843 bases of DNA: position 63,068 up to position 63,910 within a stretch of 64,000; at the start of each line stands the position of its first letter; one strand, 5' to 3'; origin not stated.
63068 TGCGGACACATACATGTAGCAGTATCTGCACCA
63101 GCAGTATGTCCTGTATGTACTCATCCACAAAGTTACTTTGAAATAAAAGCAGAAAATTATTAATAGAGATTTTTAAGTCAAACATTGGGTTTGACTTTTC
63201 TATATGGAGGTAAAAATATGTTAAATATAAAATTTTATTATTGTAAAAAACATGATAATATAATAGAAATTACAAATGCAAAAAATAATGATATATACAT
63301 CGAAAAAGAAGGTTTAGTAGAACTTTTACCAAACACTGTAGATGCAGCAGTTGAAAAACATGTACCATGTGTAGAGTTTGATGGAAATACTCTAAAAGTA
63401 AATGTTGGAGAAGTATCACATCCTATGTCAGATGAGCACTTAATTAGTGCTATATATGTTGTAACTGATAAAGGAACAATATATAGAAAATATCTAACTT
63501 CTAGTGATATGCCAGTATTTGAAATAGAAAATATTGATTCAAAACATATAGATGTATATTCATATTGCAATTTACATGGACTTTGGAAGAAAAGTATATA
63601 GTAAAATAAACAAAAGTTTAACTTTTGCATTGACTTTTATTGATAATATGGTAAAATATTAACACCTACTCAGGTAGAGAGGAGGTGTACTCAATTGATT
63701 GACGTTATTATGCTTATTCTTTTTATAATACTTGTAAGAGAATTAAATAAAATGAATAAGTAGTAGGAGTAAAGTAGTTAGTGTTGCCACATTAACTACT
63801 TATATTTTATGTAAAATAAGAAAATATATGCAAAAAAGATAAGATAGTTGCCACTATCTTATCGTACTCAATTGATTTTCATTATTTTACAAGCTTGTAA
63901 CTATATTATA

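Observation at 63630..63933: Convergent micro-ORF and antisense RNA locus with par(Fst)-like type I toxin-antitoxin architecture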

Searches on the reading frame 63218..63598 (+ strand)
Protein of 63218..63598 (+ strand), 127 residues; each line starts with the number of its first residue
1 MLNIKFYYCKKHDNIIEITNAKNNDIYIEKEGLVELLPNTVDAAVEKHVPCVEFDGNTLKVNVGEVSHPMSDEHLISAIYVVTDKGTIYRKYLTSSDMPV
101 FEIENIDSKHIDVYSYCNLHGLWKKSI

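Call 14: find_related_loci(query=window:63218-63598:+, collection=genome_contigs, flank=4000)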
Query window:63218-63598:+ (127 aa) in genome_contigs; peptide patterns used: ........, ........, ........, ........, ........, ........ (x = any residue, [..] = any of these).
45 stretches matched a pattern; 4 encode a relative of the query (tblastn E <= 1e-3); 4 distinct loci.
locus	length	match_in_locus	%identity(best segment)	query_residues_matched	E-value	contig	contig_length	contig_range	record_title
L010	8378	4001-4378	46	1-127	1e-33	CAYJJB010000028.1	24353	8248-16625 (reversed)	MAG TPA_asm: uncultured Eubacteriales bacterium isolate ERP123703_co1_308 genome assembly, contig: NODE_2085_length_2435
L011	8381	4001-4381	43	1-127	1e-26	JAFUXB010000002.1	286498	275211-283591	MAG: Bacilli bacterium isolate RGIG4904 Roe_deer_Rumen-2__c4431, whole genome shotgun sequence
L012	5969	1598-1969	43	1-124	6e-26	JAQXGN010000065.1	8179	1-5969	MAG: Bacillales bacterium isolate SUG1176 k141_8734539, whole genome shotgun sequence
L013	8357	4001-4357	34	4-125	6e-18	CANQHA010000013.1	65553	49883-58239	MAG: uncultured Clostridia bacterium isolate Lapin-028__bin48 genome assembly, contig: Lapin-028__NODE_376_length_65553_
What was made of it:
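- Tried and rejected: The species is not in that collection, and the scan is now spent (call 14).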

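Call 15: find_homologous_proteins(query=window:63218-63598:+, max_evalue=1e-20)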
Query window:63218-63598:+ (127 aa): 1378 proteins with E <= 1e-20 among 5857 candidates; the best 120 are listed.
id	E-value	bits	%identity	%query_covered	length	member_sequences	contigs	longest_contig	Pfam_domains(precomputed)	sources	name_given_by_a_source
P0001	5.5e-73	261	91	100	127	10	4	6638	PF01880.25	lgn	-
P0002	8.8e-66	238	82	100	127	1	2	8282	PF01880.25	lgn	-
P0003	3.4e-65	236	82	100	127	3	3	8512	PF01880.25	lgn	-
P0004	5.4e-65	235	82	100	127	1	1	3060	PF01880.25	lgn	-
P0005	3.4e-59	216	74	99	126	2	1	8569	PF01880.25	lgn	-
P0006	2.3e-57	210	72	100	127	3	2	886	PF01880.25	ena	-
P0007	7.9e-54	199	71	100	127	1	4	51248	PF01880.25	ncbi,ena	-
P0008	1.3e-50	189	67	100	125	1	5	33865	PF01880.25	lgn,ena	-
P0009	9.9e-37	144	54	99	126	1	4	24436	PF01880.25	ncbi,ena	-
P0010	6.2e-36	141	57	99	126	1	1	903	PF01880.25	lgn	-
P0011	1.5e-35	140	57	99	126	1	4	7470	PF01880.25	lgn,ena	-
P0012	4.8e-34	135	51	99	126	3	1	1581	PF01880.25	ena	-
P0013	4.3e-29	119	52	98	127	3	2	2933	PF01880.25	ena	-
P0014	5.0e-29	119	51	98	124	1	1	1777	PF01880.25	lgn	-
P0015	8.2e-29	118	50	97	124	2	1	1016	PF01880.25,PF06397.18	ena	-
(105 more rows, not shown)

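Call 16: find_encoding_contigs(protein=P0001, flank=4000, max_places=4)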
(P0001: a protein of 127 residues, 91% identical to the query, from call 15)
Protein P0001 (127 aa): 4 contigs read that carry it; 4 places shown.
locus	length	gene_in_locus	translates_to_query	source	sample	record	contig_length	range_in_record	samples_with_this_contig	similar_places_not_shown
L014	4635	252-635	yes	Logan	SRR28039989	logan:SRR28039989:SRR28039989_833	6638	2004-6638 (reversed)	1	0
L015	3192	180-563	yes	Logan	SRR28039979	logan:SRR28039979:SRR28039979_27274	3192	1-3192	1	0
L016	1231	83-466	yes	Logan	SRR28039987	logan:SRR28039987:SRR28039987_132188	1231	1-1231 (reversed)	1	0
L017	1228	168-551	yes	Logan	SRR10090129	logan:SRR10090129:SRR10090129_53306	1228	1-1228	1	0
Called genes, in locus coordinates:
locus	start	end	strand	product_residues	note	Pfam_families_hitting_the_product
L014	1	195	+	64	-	?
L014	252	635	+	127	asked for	PF01880:Desulfoferrodox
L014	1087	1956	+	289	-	-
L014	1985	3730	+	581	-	PF00664:ABC_membrane, PF13304:AAA_21 (faint), PF00005:ABC_tran, PF02463:SMC_N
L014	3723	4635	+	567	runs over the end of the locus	PF00664:ABC_membrane, PF00005:ABC_tran, PF02463:SMC_N, PF13304:AAA_21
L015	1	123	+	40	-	?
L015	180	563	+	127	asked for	PF01880:Desulfoferrodox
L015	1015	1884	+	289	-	-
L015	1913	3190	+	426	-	?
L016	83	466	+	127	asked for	PF01880:Desulfoferrodox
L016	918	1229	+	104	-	?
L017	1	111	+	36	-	?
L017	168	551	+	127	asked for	PF01880:Desulfoferrodox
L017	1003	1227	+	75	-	?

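Call 17: find_encoding_contigs(protein=P0003, flank=4000, max_places=3)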
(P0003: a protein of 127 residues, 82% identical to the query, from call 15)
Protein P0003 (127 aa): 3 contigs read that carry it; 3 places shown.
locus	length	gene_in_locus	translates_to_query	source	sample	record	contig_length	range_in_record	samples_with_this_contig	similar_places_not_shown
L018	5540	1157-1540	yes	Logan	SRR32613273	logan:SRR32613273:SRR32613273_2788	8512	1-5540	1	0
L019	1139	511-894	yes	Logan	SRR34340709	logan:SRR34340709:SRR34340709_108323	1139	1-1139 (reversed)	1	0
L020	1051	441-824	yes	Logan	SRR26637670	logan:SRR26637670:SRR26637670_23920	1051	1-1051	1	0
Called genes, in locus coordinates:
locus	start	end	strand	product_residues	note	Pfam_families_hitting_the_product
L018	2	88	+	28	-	?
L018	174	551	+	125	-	PF01475:FUR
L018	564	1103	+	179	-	PF00210:Ferritin (weak), PF02915:Rubrerythrin, PF21349:RUBY_RBDX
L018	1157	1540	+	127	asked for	PF01880:Desulfoferrodox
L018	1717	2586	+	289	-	-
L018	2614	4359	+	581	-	PF00664:ABC_membrane, PF00005:ABC_tran, PF02463:SMC_N, PF13304:AAA_21 (faint)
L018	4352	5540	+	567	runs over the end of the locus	PF00664:ABC_membrane, PF00005:ABC_tran, PF02463:SMC_N, PF13304:AAA_21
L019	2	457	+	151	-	?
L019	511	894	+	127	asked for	PF01880:Desulfoferrodox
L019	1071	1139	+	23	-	?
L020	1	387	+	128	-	?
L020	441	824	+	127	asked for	PF01880:Desulfoferrodox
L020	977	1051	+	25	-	?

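Call 18: find_encoding_contigs(protein=P0007, flank=4000, max_places=3)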
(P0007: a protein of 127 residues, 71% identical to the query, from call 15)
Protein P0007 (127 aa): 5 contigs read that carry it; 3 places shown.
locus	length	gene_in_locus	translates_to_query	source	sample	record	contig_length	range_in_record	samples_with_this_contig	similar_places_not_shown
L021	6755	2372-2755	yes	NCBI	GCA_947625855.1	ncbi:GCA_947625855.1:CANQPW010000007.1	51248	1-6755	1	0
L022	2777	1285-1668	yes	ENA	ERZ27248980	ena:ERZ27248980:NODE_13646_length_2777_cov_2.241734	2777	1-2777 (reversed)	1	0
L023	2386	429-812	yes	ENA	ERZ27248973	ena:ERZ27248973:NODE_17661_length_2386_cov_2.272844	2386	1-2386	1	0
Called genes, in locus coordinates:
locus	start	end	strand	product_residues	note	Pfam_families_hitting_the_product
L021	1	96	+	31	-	?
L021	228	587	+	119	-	-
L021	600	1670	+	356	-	PF13180:PDZ_2, PF17820:PDZ_6 (faint), PF05580:Peptidase_S55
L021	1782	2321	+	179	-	PF00210:Ferritin (weak), PF02915:Rubrerythrin, PF21349:RUBY_RBDX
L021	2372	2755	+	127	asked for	PF01880:Desulfoferrodox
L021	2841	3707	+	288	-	-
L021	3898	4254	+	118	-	-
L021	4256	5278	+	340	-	PF15731:MqsA_antitoxin, PF01381:HTH_3 (weak), PF13274:SocA_Panacea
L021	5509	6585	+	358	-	PF00483:NTP_transferase, PF12804:NTP_transf_3 (faint), PF22640:ManC_GMP_beta-helix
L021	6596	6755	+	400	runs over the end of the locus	PF13439:Glyco_transf_4, PF20706:GT4-conflict (weak), PF00534:Glycos_transf_1, PF13692:Glyco_trans_1_4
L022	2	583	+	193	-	?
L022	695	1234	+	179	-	PF00210:Ferritin (weak), PF02915:Rubrerythrin, PF21349:RUBY_RBDX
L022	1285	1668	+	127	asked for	PF01880:Desulfoferrodox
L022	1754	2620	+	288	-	-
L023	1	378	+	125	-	?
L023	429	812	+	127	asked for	PF01880:Desulfoferrodox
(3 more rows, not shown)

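Call 24: find_encoding_contigs(protein=P0002, flank=3000, max_places=3)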
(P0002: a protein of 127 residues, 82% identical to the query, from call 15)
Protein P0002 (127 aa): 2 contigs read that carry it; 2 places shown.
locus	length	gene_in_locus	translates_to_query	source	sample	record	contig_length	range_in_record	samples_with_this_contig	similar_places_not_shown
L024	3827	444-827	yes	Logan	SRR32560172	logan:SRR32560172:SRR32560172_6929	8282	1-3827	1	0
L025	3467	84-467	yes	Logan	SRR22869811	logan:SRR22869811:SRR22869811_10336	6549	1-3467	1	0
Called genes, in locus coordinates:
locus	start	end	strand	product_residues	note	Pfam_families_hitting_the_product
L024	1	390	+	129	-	?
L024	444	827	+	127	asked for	PF01880:Desulfoferrodox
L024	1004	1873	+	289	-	-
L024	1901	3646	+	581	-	PF00664:ABC_membrane, PF00005:ABC_tran, PF02463:SMC_N, PF13304:AAA_21 (faint)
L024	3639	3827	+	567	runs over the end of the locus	PF00664:ABC_membrane, PF00005:ABC_tran, PF02463:SMC_N, PF13304:AAA_21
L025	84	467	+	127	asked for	PF01880:Desulfoferrodox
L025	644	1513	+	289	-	-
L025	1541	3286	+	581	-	PF00664:ABC_membrane, PF00005:ABC_tran, PF02463:SMC_N, PF13304:AAA_21 (faint)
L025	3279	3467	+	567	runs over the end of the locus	PF00664:ABC_membrane, PF00005:ABC_tran, PF02463:SMC_N, PF13304:AAA_21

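Call 25: find_encoding_contigs(protein=P0005, flank=3000, max_places=3)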
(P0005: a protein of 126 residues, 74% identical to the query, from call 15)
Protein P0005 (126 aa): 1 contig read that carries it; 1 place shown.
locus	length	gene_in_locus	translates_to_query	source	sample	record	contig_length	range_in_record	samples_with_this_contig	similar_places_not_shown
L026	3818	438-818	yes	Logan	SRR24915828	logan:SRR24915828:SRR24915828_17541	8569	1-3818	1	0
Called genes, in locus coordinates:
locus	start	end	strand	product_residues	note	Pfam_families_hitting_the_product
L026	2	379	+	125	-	?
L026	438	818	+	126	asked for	PF01880:Desulfoferrodox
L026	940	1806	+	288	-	-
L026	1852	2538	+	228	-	PF06940:DUF1287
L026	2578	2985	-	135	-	-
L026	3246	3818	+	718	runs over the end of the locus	PF09371:Tex_N, PF22706:Tex_central_region, PF16921:Tex_YqgF, PF14639:YqgF (weak), PF14635:HHH_7, PF12836:HHH_3, PF17674:HHH_9, PF00575:S1, +2 more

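Call 26: find_encoding_contigs(protein=P0008, flank=3000, max_places=3)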
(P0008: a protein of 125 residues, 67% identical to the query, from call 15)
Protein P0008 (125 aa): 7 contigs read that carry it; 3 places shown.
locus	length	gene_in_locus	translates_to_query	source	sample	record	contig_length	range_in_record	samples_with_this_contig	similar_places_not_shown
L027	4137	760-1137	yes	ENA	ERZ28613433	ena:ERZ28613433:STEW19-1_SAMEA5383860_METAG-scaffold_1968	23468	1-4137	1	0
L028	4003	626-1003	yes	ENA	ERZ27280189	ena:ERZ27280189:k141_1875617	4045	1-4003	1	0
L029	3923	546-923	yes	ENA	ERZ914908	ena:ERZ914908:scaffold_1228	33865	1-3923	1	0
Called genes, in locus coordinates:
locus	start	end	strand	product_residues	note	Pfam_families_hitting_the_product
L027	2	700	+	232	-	?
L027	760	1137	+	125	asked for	PF01880:Desulfoferrodox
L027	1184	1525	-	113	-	-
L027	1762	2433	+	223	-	-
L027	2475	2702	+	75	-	-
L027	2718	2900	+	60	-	-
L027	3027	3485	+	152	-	PF03073:TspO_MBR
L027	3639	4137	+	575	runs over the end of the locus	-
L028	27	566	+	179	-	PF00210:Ferritin (weak), PF02915:Rubrerythrin, PF21349:RUBY_RBDX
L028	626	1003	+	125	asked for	PF01880:Desulfoferrodox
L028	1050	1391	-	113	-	-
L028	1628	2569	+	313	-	-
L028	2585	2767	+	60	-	-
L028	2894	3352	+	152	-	PF03073:TspO_MBR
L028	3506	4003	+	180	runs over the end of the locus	?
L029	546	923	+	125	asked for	PF01880:Desulfoferrodox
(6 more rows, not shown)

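Call 49: list_cluster_members(proteins=[P0001, window:63218-63598:+])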
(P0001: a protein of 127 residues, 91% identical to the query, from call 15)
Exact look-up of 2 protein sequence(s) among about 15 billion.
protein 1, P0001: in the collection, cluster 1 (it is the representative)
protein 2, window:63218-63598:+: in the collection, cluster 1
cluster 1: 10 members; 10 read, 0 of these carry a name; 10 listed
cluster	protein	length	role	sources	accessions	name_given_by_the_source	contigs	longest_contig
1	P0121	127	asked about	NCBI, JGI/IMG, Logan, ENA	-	-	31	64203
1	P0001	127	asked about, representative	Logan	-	-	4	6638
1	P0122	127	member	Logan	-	-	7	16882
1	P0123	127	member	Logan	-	-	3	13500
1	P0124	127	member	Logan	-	-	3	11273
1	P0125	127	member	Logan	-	-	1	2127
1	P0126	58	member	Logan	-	-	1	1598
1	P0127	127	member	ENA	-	-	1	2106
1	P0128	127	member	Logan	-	-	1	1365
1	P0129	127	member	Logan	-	-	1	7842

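Call 51: find_encoding_contigs(protein=P0124, flank=3000, max_places=3)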
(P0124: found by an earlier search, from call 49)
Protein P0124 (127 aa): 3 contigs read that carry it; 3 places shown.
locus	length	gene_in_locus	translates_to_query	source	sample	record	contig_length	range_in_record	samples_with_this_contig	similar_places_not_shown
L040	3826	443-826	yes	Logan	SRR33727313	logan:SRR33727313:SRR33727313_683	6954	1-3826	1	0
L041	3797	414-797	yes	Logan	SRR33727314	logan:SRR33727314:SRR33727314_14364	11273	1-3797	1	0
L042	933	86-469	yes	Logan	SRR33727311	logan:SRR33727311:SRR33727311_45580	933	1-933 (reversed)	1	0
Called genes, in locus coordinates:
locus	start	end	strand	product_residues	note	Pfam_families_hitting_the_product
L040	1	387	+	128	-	?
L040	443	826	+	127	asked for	PF01880:Desulfoferrodox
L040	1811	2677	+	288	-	-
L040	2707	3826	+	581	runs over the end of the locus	PF00664:ABC_membrane, PF00005:ABC_tran, PF02463:SMC_N, PF13304:AAA_21 (faint)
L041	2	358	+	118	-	?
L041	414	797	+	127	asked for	PF01880:Desulfoferrodox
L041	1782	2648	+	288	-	-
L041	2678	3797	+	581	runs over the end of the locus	PF00664:ABC_membrane, PF00005:ABC_tran, PF02463:SMC_N, PF13304:AAA_21 (faint)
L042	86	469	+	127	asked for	PF01880:Desulfoferrodox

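Call 52: find_encoding_contigs(protein=P0128, flank=3000, max_places=3)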
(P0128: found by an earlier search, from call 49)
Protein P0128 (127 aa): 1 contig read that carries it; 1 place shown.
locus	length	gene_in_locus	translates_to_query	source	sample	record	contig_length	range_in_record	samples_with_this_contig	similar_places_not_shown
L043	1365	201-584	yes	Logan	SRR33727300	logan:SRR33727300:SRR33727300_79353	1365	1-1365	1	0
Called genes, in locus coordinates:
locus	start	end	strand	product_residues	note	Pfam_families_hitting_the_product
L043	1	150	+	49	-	?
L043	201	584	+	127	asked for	PF01880:Desulfoferrodox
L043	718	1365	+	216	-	?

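Call 53: find_encoding_contigs(protein=P0122, flank=3000, max_places=4)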
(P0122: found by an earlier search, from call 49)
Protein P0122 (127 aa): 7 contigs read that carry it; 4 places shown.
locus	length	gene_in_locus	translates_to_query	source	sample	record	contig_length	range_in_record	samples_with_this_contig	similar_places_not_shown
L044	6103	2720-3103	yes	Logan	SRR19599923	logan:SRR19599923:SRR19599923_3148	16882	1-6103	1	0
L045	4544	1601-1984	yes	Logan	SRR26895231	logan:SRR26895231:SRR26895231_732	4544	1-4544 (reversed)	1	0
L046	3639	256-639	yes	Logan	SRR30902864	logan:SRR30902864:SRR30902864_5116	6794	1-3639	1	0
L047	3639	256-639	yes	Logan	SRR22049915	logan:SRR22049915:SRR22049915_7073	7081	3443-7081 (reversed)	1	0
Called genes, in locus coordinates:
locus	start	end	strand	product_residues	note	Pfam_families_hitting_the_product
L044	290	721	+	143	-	-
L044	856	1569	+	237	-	PF00912:Transgly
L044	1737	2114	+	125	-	PF01475:FUR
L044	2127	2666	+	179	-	PF00210:Ferritin (weak), PF02915:Rubrerythrin, PF21349:RUBY_RBDX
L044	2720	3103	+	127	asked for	PF01880:Desulfoferrodox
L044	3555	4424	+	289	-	-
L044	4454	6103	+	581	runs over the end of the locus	PF00664:ABC_membrane, PF00005:ABC_tran, PF02463:SMC_N, PF13304:AAA_21 (faint)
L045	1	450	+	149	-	?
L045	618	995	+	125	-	PF01475:FUR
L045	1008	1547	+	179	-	PF00210:Ferritin (weak), PF02915:Rubrerythrin, PF21349:RUBY_RBDX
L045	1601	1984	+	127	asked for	PF01880:Desulfoferrodox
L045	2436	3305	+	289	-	-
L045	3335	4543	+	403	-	?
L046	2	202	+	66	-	?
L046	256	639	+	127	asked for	PF01880:Desulfoferrodox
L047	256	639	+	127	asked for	PF01880:Desulfoferrodox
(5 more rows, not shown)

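Call 55: find_encoding_contigs(protein=P0125, flank=3000, max_places=3)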
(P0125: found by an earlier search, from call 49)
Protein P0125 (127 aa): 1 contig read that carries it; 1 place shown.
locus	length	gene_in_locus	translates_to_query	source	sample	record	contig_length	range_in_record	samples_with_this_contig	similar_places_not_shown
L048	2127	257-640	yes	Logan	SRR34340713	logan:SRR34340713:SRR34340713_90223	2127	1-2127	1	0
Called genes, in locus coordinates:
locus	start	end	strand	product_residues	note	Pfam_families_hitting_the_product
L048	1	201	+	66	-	?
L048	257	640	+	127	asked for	PF01880:Desulfoferrodox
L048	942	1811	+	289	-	-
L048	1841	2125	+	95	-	?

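Call 56: find_encoding_contigs(protein=P0123, flank=3000, max_places=3)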
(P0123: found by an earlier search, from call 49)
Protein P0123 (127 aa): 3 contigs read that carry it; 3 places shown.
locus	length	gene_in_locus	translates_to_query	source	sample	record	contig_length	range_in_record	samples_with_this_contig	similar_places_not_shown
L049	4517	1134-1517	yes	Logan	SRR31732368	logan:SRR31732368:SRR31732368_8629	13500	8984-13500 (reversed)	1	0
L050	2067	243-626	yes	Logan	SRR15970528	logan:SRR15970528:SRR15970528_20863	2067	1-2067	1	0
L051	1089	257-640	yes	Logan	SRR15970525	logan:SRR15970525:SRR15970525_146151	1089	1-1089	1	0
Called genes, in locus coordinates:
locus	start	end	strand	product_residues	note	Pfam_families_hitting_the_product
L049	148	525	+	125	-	PF01475:FUR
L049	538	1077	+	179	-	PF00210:Ferritin (weak), PF02915:Rubrerythrin, PF21349:RUBY_RBDX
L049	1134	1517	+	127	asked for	PF01880:Desulfoferrodox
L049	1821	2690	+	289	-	-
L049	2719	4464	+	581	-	PF00664:ABC_membrane, PF13304:AAA_21 (faint), PF00005:ABC_tran, PF02463:SMC_N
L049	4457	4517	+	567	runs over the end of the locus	PF00664:ABC_membrane, PF00005:ABC_tran, PF02463:SMC_N, PF13304:AAA_21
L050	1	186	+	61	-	?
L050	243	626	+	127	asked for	PF01880:Desulfoferrodox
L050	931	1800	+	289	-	-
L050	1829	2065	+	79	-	?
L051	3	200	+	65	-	?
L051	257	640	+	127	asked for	PF01880:Desulfoferrodox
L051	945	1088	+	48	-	?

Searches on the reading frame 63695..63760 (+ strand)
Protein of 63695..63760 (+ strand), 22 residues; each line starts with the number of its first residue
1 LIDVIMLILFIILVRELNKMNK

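Call 30: search_protein_families(library=pfam, proteins=[window:63695-63760:+], max_evalue=10)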
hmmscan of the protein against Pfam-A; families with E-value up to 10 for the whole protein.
seq(22 aa): 0 families

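Call 31: search_protein_families(library=ncbifam, proteins=[window:63695-63760:+], max_evalue=10)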
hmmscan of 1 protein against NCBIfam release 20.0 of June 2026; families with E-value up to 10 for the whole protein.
seq(22 aa): 0 families
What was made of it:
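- Closest known: par. Different: It has no PXXXG motif, no conserved Trp and no Pfam or NCBIfam match (calls 30, 31).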

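Call 72: search_protein_families(library=padloc, proteins=[window:63695-63760:+], max_evalue=10)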
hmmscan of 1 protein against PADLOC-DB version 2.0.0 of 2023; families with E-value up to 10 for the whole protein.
seq(22 aa): 0 families

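Call 73: search_protein_families(library=phrogs, proteins=[window:63695-63760:+], max_evalue=10)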
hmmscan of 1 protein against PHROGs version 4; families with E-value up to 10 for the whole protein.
seq(22 aa): 0 families
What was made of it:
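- Tried and rejected: Pfam, NCBIfam, PADLOC and PHROGs with the peptide: no hits (calls 30, 31, 72, 73).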

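Call 82: search_dna_similar(query=window:63695-63760:+, collection=plasmids, mode=protein, max_evalue=10, max_rows=15)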
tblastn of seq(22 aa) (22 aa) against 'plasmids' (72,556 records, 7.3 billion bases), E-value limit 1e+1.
No match.

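Call 83: search_dna_similar(query=window:63695-63760:+, collection=phages, mode=protein, max_evalue=10, max_rows=15)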
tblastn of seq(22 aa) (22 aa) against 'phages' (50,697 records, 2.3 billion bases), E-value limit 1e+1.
No match.
